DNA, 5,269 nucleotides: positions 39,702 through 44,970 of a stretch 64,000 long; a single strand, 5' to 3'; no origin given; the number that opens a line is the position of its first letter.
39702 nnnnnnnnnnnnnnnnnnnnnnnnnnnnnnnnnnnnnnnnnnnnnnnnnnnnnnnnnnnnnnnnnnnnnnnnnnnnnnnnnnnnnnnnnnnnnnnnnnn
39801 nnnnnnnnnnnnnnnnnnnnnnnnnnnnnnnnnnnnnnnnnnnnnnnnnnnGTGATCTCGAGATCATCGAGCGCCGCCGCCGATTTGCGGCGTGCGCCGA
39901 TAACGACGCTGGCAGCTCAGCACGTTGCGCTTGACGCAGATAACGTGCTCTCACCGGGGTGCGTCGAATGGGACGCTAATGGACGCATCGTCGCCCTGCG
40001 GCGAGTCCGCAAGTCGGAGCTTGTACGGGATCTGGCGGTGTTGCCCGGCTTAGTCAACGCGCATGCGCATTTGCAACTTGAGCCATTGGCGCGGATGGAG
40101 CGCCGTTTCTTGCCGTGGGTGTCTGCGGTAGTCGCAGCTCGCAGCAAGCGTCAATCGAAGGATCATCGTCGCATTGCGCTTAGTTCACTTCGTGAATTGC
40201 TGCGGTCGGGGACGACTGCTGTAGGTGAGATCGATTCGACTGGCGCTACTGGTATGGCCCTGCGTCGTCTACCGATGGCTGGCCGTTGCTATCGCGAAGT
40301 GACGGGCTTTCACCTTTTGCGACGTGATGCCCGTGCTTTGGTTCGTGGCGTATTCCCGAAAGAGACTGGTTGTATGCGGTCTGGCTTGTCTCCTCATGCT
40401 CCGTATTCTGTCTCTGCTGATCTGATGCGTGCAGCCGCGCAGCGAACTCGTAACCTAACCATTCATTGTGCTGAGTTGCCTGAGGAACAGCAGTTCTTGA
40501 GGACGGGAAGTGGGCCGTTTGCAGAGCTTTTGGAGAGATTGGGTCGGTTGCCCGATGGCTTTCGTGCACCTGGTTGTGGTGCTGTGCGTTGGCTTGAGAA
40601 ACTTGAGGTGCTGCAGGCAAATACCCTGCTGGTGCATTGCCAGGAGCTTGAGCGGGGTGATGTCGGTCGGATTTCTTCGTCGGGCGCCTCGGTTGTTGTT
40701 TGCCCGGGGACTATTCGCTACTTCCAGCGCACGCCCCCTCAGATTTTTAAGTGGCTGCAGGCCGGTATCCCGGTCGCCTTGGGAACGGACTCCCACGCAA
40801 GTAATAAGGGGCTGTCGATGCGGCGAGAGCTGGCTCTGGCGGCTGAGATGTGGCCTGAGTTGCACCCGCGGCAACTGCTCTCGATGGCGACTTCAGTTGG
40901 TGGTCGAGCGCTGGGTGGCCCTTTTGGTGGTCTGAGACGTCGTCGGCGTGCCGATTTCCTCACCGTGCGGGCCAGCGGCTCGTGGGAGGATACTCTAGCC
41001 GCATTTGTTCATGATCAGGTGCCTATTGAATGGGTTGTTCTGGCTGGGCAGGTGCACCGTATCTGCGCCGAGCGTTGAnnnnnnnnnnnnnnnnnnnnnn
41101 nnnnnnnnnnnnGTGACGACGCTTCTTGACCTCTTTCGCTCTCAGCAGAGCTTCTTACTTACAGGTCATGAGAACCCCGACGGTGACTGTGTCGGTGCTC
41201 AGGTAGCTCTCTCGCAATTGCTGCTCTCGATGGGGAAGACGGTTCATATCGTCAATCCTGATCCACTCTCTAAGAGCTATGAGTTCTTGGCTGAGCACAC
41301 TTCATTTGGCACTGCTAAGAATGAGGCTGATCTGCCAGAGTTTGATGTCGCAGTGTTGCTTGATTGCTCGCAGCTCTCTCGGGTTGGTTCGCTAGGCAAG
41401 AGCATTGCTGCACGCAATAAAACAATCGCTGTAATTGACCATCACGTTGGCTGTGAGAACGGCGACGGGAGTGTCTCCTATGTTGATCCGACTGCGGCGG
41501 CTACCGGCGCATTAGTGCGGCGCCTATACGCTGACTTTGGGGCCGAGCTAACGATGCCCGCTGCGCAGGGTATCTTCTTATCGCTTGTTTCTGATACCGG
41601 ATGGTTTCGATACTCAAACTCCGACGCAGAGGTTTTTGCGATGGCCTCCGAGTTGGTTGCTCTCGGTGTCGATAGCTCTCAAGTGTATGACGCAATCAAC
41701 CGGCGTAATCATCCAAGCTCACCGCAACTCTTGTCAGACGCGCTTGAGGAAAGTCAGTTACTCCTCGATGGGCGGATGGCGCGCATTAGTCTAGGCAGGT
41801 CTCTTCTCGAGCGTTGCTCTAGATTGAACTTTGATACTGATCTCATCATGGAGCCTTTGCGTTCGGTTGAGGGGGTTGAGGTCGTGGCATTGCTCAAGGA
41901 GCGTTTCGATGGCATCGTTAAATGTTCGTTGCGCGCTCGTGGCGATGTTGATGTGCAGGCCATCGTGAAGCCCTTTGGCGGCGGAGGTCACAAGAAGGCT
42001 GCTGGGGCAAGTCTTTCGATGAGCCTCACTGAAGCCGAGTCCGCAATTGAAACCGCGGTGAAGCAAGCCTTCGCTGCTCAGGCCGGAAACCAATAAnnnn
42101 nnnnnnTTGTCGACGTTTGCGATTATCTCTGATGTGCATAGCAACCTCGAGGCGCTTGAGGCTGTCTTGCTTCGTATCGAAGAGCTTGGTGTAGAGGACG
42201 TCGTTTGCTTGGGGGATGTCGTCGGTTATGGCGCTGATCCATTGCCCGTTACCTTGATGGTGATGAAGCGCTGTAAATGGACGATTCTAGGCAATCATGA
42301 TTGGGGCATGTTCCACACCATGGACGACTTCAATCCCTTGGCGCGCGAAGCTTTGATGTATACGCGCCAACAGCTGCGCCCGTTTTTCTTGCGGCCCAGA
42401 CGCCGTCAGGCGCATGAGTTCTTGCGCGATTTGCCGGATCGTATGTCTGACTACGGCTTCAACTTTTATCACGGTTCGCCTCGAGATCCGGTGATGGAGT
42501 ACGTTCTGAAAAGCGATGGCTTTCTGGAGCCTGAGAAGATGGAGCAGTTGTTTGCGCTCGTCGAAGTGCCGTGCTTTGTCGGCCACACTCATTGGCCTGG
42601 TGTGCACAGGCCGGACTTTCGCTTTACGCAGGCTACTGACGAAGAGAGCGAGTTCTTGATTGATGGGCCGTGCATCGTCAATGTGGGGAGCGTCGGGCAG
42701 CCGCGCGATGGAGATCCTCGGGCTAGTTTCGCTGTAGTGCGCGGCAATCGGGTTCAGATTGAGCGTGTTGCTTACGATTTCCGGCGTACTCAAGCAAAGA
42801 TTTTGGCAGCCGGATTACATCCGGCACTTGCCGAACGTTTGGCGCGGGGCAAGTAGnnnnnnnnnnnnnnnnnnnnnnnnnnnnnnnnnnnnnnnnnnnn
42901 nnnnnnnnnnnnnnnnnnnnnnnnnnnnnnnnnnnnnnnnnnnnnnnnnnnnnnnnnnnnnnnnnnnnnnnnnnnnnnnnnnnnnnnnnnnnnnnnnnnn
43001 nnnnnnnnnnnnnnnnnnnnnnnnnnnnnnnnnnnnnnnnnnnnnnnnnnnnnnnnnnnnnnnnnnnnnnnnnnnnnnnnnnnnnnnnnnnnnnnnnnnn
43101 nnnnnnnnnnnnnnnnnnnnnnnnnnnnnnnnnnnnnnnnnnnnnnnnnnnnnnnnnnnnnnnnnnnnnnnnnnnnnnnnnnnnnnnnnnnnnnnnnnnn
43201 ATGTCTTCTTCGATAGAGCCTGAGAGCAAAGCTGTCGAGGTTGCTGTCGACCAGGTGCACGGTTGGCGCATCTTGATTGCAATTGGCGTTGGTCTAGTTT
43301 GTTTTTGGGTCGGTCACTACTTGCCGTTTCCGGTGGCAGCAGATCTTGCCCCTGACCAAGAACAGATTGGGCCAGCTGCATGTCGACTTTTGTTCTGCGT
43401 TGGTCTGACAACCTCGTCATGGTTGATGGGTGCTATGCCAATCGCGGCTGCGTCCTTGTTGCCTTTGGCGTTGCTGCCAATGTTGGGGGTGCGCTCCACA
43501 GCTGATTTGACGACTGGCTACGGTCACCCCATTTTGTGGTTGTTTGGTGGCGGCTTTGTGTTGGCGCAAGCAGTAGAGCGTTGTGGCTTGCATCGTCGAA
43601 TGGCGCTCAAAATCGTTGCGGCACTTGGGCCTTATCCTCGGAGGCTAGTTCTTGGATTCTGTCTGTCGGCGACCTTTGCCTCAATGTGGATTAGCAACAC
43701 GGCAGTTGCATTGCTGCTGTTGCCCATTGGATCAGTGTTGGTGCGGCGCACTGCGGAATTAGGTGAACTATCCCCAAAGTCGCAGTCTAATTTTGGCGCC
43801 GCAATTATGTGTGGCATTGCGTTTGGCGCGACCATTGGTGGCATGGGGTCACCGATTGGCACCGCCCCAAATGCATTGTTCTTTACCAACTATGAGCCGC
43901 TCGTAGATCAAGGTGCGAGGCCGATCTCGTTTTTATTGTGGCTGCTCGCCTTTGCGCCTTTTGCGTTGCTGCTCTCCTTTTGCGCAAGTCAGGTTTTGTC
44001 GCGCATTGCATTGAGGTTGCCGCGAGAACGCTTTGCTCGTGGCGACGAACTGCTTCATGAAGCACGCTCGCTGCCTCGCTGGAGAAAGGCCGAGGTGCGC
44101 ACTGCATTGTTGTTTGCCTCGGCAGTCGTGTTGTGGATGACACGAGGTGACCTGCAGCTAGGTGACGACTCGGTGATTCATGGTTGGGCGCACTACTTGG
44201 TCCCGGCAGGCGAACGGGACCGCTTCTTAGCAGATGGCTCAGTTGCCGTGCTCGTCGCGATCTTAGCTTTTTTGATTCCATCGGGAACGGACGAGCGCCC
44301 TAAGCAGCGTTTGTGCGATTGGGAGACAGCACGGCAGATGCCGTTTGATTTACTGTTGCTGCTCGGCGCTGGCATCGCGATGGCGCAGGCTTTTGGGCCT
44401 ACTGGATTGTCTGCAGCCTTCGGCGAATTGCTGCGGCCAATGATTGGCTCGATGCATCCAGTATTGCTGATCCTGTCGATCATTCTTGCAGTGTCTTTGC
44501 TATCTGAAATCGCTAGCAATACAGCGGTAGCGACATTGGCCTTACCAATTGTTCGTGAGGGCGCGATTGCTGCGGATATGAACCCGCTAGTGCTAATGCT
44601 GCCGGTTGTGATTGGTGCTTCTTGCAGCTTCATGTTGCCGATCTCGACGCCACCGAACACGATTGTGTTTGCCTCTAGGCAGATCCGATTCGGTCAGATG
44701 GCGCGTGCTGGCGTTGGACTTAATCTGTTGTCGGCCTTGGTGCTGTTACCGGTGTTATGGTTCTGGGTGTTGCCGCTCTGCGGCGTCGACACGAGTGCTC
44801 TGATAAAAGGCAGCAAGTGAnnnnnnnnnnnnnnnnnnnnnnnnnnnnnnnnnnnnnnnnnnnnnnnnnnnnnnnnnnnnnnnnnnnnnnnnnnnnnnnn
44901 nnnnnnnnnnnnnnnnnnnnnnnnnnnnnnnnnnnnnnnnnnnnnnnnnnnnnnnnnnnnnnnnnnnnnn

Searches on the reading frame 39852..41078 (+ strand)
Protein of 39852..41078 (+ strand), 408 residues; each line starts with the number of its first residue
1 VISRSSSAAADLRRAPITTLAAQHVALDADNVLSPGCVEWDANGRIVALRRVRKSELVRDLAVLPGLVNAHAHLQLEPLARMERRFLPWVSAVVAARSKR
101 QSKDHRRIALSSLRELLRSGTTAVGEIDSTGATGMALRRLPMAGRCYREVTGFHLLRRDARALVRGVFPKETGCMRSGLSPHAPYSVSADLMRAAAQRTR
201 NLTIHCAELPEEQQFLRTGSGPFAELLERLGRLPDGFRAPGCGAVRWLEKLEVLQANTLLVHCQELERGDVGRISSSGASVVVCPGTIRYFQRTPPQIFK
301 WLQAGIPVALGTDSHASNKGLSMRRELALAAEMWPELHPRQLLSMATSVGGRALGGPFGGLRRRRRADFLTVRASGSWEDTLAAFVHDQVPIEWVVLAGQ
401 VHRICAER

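Call 5: search_protein_families(library=pfam, proteins=[window:39852-41078:+], max_evalue=0.01)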
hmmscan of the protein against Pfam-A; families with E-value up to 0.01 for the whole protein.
window:39852-41078:+ (408 aa): 2 families
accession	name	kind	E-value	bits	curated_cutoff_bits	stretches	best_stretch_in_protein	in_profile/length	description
PF01979.26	Amidohydro_1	-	2.7e-24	86.5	25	1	63-388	2-329/345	Amidohydrolase family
PF07969.17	Amidohydro_3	-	7.2e-05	22.9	29.7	0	296-372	357-444/472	Amidohydrolase family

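Call 114: search_protein_families(library=ncbifam, proteins=[window:39852-41078:+], max_evalue=0.00001)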
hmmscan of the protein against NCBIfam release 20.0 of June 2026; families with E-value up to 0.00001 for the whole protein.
window:39852-41078:+ (408 aa): 22 families
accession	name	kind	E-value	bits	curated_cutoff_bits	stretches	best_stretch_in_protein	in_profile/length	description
NF006269.1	PRK08418.1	equivalog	2.9e-33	115.2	320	1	57-379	50-381/408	aminofutalosine deaminase family hydrolase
NF006681.0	PRK09229.1-2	equivalog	1.8e-22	79.7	362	1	239-376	248-390/451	formimidoylglutamate deiminase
NF006055.0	PRK08203.1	equivalog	3.2e-21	75.4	532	1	241-401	252-424/455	8-oxoguanine deaminase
NF006549.0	PRK09045.1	equivalog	1e-18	67.2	540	1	174-373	187-379/444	TRZ/ATZ family hydrolase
NF004701.0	PRK06038.1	equivalog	1.2e-16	60.5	609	1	62-372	54-365/432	N-ethylammeline chlorohydrolase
NF005557.0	PRK07228.1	equivalog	2.5e-15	56.1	522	1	243-374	236-376/445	5'-deoxyadenosine deaminase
TIGR02022.1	hutF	equivalog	7.9e-15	54.5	413.05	1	241-403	250-419/455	formimidoylglutamate deiminase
NF006252.0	PRK08393.1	equivalog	2.6e-14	53.1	617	1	179-355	178-345/424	N-ethylammeline chlorohydrolase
TIGR02967.1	guan_deamin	equivalog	9.5e-13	47.9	375.4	1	248-372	231-360/401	guanine deaminase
NF005211.0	PRK06687.1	equivalog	2.2e-12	46.5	703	1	62-331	55-321/419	TRZ/ATZ family protein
NF006679.0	PRK09228.1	subfamily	5.5e-12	45.2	351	0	249-374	257-387/433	guanine deaminase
NF006684.0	PRK09229.1-5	equivalog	2e-11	43.3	525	1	240-376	249-396/456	formimidoylglutamate deiminase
NF006056.0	PRK08204.1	subfamily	2.2e-11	43.2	391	1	243-375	232-382/449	hypothetical protein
TIGR01224.1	hutI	equivalog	8.5e-11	41.3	298.15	1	261-379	238-357/377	imidazolonepropionase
NF005552.0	PRK07213.1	equivalog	5.8e-10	38.6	294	1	258-354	236-330/382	chlorohydrolase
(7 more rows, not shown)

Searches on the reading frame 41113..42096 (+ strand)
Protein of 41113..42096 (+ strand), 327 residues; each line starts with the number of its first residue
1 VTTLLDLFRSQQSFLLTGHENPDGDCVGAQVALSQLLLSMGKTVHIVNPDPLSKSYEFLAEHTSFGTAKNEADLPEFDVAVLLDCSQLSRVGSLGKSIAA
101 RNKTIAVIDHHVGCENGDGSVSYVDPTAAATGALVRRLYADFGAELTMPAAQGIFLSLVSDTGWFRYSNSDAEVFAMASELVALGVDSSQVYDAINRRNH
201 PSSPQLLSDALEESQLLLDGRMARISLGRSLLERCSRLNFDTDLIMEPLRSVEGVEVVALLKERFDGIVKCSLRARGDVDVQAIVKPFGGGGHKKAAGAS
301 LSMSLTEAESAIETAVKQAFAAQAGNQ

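Call 63: search_protein_families(library=pfam, proteins=[window:41113-42096:+], max_evalue=0.001)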
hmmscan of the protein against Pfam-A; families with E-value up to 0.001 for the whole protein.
window:41113-42096:+ (327 aa): 2 families
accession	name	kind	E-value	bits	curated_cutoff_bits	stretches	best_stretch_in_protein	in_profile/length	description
PF01368.27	DHH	-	4.5e-14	53.2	28.1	1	15-140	3-103/125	DHH family, N-terminal domain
PF02272.25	DHHA1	-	4.1e-11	43.7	25.9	1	247-316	23-96/102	DHHA1 domain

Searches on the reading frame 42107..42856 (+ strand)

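Call 63: search_protein_families(library=pfam, proteins=[window:42107-42856:+], max_evalue=0.001)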
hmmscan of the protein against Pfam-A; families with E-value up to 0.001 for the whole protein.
window:42107-42856:+ (249 aa): 2 families
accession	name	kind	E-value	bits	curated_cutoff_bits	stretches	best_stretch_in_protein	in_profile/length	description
PF12850.12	Metallophos_2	-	1.4e-14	54.8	27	1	4-211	3-149/154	Calcineurin-like phosphoesterase superfamily domain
PF00149.33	Metallophos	-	4.7e-10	40.6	21.5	1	3-87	2-116/191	Calcineurin-like phosphoesterase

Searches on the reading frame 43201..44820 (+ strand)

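Call 63: search_protein_families(library=pfam, proteins=[window:43201-44820:+], max_evalue=0.001)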
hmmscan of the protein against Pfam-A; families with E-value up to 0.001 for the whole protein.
window:43201-44820:+ (539 aa): 2 families
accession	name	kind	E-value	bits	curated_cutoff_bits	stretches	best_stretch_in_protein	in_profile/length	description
PF00939.25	Na_sulph_symp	-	1.6e-50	172.9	27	1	48-523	18-467/472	Sodium:sulfate symporter transmembrane region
PF03600.22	CitMHS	-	1.1e-45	156.6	31.9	1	74-462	4-328/336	Citrate transporter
